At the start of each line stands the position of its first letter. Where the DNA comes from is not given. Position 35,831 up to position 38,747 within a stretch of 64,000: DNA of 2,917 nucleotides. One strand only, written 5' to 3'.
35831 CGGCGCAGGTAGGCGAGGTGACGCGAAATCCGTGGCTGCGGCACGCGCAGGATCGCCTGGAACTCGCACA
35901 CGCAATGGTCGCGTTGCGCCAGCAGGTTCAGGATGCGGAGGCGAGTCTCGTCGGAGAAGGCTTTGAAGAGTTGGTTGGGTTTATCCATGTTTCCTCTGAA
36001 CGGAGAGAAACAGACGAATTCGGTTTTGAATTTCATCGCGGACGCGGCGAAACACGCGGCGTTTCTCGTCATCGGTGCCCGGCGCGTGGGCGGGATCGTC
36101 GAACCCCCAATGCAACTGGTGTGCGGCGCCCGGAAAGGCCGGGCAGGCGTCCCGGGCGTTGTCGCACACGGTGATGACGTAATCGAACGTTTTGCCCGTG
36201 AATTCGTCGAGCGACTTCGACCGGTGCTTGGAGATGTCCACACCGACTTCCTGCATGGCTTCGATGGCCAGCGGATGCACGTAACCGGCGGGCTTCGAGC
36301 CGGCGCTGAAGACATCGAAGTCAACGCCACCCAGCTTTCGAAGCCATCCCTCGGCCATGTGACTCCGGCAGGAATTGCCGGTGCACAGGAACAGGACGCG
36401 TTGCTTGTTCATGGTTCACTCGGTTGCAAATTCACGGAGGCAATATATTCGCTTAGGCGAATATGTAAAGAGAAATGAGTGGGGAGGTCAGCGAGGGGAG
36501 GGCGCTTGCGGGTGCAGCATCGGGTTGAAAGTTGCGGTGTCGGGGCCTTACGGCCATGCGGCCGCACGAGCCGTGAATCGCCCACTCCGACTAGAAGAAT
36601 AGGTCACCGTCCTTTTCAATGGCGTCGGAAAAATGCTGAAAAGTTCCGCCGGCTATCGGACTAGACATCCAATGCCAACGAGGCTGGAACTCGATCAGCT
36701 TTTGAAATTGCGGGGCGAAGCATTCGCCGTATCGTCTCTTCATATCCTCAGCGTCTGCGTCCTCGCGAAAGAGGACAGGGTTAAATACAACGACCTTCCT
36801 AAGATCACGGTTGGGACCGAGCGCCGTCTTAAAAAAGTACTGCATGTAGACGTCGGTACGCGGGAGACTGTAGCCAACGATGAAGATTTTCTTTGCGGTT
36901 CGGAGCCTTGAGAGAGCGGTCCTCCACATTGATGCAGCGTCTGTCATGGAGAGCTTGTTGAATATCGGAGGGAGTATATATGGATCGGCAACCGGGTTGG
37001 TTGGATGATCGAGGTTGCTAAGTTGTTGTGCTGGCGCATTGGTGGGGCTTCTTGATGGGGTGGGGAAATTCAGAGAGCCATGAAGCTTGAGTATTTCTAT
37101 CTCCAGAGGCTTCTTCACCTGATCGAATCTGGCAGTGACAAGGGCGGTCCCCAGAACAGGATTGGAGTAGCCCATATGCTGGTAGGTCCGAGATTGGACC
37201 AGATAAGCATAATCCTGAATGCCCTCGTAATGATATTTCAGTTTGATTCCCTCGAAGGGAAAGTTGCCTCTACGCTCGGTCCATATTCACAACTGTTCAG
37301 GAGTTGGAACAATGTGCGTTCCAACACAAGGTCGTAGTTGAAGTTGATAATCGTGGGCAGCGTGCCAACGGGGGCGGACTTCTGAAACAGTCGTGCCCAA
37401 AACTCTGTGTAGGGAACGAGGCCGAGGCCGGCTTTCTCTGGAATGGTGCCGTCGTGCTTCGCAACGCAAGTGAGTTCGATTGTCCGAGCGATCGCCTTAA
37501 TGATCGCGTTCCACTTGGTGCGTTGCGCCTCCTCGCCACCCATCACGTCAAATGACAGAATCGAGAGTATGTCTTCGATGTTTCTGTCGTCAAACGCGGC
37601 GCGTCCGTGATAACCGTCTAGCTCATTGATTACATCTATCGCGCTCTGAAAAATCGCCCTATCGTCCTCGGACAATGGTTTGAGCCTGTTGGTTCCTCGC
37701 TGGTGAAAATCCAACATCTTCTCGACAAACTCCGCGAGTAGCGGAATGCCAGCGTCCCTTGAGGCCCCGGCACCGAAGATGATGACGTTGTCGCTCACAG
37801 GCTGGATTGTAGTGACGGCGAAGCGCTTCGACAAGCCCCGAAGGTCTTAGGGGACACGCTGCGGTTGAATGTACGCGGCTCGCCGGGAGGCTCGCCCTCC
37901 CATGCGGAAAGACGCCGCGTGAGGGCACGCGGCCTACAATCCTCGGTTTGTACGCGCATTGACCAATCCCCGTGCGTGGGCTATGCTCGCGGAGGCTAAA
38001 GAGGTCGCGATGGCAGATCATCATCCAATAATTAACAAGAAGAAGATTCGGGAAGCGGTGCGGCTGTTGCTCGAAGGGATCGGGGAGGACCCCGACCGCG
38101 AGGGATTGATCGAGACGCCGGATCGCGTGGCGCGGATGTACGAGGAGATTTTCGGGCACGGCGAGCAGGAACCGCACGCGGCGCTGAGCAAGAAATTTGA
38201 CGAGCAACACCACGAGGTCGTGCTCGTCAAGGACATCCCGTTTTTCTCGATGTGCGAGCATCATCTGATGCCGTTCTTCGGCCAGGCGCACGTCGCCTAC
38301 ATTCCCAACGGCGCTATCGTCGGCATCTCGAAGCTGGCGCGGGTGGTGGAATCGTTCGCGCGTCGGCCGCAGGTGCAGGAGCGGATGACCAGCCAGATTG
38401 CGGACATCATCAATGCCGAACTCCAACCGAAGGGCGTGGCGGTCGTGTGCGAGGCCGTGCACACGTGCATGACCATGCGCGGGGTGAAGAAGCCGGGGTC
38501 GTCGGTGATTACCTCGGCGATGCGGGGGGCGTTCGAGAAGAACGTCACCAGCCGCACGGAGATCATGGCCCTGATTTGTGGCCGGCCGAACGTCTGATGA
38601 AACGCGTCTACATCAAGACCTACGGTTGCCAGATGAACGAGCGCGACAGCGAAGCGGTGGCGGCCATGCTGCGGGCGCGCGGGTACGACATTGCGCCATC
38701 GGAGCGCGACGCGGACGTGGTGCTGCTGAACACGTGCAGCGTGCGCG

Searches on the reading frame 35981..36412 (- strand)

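Call 81: search_protein_families(library=pfam, proteins=[window:35981-36412:-], max_evalue=0.001)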
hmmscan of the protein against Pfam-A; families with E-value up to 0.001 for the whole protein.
window:35981-36412:- (143 aa): 1 family
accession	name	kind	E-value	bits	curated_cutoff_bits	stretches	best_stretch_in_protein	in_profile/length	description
PF01451.26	LMWPc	-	1.1e-22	81.2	23.2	1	6-136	1-144/144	Low molecular weight phosphotyrosine protein phosphatase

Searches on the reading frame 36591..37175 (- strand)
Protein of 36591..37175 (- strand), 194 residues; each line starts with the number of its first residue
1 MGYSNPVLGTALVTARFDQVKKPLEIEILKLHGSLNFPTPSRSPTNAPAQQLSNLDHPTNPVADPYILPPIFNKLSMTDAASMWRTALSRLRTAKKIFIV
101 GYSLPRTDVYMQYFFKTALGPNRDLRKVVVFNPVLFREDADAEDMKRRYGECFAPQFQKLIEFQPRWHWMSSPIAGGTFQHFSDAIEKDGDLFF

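Call 80: search_protein_families(library=padloc, proteins=[window:36591-37175:-], max_evalue=0.001)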
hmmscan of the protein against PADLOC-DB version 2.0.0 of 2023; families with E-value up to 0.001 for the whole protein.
window:36591-37175:- (194 aa): 1 family
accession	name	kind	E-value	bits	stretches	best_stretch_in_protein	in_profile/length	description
PDLC02408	Aga_SIR2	-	0.00035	17.8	1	14-138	181-293/343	Class II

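Call 81: search_protein_families(library=pfam, proteins=[window:36591-37175:-], max_evalue=0.001)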
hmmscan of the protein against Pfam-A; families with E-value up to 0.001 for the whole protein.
window:36591-37175:- (194 aa): 0 families

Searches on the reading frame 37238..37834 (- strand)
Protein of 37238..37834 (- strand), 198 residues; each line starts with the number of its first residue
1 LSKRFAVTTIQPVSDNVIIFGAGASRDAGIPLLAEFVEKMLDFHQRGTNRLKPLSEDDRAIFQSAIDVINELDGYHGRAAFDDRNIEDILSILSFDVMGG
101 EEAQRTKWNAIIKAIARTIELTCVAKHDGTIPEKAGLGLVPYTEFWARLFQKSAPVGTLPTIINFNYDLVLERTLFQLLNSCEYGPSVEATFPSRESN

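Call 80: search_protein_families(library=padloc, proteins=[window:37238-37834:-], max_evalue=0.001)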
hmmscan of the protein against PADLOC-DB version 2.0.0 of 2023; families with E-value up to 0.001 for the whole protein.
window:37238-37834:- (198 aa): 4 families
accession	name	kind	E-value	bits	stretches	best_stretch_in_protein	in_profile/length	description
PDLC02408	Aga_SIR2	-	9.4e-07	26.2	1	17-94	9-77/343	Class II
PDLC04084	SIR2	-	3.5e-05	21.2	1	17-175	44-195/414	-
PDLC04093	SIR2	-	8.4e-05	19.7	1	18-175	27-167/395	-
PDLC04081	SIR2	-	0.00035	17.9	1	13-173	16-151/345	-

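Call 81: search_protein_families(library=pfam, proteins=[window:37238-37834:-], max_evalue=0.001)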
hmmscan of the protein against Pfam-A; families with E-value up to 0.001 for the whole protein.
window:37238-37834:- (198 aa): 0 families

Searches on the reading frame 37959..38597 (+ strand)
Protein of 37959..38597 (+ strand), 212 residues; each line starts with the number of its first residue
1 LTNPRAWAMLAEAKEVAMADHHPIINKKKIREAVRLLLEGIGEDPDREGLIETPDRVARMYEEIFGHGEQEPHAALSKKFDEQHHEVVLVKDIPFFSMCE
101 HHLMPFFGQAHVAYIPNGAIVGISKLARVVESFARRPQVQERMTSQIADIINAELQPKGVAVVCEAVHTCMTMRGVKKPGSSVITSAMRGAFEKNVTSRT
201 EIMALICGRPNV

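Call 81: search_protein_families(library=pfam, proteins=[window:37959-38597:+], max_evalue=0.001)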
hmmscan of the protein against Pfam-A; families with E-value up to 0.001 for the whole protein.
window:37959-38597:+ (212 aa): 2 families
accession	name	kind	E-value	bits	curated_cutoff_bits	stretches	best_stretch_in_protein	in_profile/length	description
PF01227.27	GTP_cyclohydroI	-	4.3e-77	258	27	1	30-206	1-178/179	GTP cyclohydrolase I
PF14489.11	QueF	-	3.1e-05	24.6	27.3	1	105-164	1-60/81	QueF-like protein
